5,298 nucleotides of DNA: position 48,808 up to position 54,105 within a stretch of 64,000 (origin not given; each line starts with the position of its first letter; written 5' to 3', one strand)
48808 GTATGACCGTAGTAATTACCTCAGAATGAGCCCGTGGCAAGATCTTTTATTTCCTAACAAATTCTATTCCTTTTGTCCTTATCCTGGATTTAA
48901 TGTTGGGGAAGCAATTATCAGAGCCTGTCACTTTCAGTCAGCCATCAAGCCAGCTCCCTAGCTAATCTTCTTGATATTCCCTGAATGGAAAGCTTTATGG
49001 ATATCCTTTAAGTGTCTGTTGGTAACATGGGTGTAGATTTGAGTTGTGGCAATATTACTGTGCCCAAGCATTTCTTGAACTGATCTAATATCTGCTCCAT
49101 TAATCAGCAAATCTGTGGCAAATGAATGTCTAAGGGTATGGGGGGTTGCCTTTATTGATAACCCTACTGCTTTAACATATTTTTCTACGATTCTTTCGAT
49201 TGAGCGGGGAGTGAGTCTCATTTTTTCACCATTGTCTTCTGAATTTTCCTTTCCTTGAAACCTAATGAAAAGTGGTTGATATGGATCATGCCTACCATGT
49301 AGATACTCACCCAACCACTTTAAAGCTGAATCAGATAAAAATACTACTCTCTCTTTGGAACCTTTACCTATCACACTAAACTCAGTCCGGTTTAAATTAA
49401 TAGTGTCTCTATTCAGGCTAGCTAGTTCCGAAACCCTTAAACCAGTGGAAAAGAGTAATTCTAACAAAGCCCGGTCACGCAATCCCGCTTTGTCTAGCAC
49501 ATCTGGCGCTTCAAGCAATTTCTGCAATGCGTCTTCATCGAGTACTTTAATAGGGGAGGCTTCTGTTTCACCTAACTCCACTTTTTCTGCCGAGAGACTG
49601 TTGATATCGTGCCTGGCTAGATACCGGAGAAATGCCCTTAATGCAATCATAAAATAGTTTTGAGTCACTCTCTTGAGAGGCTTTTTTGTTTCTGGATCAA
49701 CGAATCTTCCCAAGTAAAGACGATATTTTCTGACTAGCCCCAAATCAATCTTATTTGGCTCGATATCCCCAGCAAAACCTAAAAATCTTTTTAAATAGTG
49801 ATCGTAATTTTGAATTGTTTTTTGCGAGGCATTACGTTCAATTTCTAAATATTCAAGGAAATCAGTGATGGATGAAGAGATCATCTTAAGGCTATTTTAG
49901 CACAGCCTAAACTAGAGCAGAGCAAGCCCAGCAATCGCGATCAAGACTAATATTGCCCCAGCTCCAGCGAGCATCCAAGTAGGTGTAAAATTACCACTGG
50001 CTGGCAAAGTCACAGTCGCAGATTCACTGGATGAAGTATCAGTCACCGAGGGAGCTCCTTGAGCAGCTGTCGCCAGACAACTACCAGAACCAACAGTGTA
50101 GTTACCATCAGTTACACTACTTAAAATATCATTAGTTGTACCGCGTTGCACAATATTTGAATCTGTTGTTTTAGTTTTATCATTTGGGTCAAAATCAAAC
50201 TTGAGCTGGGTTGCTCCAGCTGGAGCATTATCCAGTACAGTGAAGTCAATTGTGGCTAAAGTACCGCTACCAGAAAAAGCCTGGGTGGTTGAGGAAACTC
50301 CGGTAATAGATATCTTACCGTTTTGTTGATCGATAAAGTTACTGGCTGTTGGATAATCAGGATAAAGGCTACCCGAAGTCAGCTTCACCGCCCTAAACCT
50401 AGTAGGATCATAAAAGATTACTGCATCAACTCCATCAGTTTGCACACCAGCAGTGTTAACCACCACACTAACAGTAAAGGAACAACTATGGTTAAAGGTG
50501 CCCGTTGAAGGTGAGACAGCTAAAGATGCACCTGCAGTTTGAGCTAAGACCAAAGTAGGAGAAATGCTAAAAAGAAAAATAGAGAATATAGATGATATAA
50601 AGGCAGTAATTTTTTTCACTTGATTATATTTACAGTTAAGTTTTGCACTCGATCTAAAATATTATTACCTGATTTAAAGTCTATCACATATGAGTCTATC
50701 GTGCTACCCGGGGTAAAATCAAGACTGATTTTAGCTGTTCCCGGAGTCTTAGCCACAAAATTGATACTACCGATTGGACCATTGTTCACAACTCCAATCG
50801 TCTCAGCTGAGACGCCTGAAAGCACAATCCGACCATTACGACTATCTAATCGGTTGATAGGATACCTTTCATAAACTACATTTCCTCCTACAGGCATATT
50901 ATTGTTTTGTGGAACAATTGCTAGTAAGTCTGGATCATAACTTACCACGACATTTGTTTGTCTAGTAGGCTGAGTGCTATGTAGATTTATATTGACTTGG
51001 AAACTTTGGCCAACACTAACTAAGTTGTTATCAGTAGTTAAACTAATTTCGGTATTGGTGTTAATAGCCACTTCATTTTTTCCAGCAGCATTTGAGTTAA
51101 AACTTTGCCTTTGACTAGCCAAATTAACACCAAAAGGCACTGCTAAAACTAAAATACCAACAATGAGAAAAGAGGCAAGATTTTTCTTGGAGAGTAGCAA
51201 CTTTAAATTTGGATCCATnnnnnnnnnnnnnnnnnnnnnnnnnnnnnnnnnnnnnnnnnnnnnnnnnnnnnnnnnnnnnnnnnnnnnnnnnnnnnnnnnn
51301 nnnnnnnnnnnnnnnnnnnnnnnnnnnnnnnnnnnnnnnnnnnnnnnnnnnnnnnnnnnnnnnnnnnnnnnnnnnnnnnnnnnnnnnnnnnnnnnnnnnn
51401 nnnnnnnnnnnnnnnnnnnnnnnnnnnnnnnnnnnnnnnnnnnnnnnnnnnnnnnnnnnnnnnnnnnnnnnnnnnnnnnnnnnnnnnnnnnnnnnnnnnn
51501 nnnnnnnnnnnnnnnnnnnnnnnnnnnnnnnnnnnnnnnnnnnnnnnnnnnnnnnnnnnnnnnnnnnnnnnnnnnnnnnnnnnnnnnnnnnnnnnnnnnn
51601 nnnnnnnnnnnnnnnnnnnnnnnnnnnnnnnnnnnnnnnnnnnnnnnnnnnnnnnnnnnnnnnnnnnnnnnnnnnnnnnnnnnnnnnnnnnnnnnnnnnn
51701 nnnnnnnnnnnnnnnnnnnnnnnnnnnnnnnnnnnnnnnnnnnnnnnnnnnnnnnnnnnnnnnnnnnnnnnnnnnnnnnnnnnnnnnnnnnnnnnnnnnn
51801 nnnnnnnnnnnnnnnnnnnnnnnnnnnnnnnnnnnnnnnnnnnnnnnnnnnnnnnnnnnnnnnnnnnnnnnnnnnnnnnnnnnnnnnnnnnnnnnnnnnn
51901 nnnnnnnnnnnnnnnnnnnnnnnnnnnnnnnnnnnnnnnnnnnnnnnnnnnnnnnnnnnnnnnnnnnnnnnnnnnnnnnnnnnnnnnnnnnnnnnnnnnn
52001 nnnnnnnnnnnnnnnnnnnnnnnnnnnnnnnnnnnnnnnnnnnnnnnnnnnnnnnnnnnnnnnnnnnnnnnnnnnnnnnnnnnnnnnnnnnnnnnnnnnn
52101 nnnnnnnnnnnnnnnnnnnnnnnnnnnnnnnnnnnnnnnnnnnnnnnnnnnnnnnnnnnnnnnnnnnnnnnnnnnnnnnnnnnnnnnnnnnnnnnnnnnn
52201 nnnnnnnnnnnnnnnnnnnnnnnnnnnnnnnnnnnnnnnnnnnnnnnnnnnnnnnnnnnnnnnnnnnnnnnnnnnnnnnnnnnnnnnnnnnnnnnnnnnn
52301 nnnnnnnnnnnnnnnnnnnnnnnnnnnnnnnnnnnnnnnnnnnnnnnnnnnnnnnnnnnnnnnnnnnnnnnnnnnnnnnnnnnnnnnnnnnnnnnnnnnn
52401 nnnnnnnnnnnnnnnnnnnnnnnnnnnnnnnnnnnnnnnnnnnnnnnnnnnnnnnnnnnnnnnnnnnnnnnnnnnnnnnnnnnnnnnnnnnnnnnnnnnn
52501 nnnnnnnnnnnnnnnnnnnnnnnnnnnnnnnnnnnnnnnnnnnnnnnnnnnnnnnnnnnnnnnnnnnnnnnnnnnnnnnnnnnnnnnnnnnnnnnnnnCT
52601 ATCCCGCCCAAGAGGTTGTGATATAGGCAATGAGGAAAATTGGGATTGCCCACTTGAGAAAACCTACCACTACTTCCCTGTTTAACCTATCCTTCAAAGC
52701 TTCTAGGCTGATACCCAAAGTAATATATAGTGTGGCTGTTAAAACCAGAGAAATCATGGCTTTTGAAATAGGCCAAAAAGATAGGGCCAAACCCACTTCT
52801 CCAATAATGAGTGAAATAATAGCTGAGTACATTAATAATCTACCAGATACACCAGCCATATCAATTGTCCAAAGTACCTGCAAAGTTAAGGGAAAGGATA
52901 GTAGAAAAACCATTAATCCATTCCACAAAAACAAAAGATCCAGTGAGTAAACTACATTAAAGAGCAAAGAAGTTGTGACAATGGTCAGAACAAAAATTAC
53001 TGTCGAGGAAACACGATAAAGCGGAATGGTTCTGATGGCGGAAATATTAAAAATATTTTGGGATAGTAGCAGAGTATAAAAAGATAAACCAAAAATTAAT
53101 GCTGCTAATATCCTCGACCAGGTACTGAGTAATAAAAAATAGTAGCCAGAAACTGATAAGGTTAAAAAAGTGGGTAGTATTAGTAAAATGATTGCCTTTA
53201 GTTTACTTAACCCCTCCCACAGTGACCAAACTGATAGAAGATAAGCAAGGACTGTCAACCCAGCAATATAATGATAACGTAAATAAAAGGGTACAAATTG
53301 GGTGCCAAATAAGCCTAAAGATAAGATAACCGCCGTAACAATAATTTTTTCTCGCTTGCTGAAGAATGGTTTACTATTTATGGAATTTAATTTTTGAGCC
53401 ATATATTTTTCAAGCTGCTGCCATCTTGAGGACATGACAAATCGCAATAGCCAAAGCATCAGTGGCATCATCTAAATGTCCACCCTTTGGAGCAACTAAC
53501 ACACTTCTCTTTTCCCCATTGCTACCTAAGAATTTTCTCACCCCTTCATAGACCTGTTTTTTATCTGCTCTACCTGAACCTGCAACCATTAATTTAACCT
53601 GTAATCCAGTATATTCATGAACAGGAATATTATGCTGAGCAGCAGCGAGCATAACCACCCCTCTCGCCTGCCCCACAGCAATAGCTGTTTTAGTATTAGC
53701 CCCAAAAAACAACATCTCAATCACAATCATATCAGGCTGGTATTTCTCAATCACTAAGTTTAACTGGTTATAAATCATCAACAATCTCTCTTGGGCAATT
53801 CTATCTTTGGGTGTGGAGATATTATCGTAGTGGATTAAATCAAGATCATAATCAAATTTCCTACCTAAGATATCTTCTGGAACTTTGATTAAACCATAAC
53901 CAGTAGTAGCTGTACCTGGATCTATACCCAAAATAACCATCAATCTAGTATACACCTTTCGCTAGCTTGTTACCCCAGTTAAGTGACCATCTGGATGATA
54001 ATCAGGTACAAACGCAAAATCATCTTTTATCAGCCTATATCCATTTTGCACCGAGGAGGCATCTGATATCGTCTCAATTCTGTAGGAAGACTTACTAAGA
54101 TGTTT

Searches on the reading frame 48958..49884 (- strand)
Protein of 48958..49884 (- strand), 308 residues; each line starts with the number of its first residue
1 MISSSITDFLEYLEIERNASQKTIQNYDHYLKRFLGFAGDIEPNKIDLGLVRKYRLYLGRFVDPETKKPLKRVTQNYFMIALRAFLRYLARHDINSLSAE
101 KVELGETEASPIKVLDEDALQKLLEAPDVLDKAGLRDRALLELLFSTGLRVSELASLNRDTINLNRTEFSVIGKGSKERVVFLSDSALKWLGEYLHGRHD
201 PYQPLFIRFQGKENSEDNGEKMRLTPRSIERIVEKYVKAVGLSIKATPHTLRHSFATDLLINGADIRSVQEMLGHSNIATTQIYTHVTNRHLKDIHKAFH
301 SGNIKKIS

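Call 41: search_protein_families(library=pfam, proteins=[window:48958-49884:-], max_evalue=0.01)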
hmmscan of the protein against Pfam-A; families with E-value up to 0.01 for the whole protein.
window:48958-49884:- (308 aa): 4 families
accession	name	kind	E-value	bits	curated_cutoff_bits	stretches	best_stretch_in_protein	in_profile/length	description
PF00589.27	Phage_integrase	-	5.8e-45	153.6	27.1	1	113-289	1-170/172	Phage integrase family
PF02899.23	Phage_int_SAM_1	-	4.5e-13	49.7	22.3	1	6-91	1-81/83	Phage integrase, N-terminal SAM-like domain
PF13102.12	Phage_int_SAM_5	-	1.8e-09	38.3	22.3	1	15-95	13-88/98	Phage integrase SAM-like domain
PF13495.12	Phage_int_SAM_4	-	1.3e-05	25.9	27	1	8-94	4-83/85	Phage integrase, N-terminal SAM-like domain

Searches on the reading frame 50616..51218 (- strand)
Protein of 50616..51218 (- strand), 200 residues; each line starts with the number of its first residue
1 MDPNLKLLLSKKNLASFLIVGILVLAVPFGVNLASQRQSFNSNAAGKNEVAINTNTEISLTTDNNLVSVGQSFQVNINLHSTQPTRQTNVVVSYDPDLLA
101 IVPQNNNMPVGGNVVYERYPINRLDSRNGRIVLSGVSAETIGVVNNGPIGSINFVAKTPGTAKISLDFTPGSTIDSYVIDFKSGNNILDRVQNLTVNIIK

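Call 41: search_protein_families(library=pfam, proteins=[window:50616-51218:-], max_evalue=0.01)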
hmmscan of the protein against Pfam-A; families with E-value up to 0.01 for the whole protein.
window:50616-51218:- (200 aa): 1 family
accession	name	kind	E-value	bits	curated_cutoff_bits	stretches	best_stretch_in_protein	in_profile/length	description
PF08111.16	Pea-VEAacid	-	0.0029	18.2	25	1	166-178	1-13/15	Pea-VEAacid family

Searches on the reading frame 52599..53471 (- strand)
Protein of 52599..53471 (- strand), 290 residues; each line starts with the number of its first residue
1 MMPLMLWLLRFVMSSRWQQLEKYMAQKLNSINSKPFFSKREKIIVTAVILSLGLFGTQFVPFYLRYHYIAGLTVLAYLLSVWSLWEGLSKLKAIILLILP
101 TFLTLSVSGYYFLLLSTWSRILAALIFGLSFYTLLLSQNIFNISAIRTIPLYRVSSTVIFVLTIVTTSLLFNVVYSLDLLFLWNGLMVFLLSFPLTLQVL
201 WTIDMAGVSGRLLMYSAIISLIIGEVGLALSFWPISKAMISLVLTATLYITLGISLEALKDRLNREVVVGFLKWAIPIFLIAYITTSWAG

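Call 41: search_protein_families(library=pfam, proteins=[window:52599-53471:-], max_evalue=0.01)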
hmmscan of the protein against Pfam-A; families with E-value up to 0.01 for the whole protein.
window:52599-53471:- (290 aa): 1 family
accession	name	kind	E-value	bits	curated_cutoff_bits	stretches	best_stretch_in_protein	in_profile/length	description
PF18900.5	DUF5656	-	3.8e-11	43.2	23.3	1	92-274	54-231/242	Protein of unknown function (DUF5656)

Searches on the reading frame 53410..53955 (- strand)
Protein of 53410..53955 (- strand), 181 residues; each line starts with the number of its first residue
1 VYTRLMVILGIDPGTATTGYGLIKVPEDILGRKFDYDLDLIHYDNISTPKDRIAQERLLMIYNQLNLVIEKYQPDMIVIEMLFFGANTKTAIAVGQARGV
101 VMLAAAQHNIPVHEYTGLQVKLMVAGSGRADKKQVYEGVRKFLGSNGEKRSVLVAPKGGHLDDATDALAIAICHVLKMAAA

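Call 41: search_protein_families(library=pfam, proteins=[window:53410-53955:-], max_evalue=0.01)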
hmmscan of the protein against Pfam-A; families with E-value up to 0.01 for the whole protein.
window:53410-53955:- (181 aa): 1 family
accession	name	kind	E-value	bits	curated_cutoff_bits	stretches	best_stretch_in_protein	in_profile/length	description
PF02075.23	RuvC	-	3e-38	131.5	22.2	1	8-174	1-148/148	Crossover junction endodeoxyribonuclease RuvC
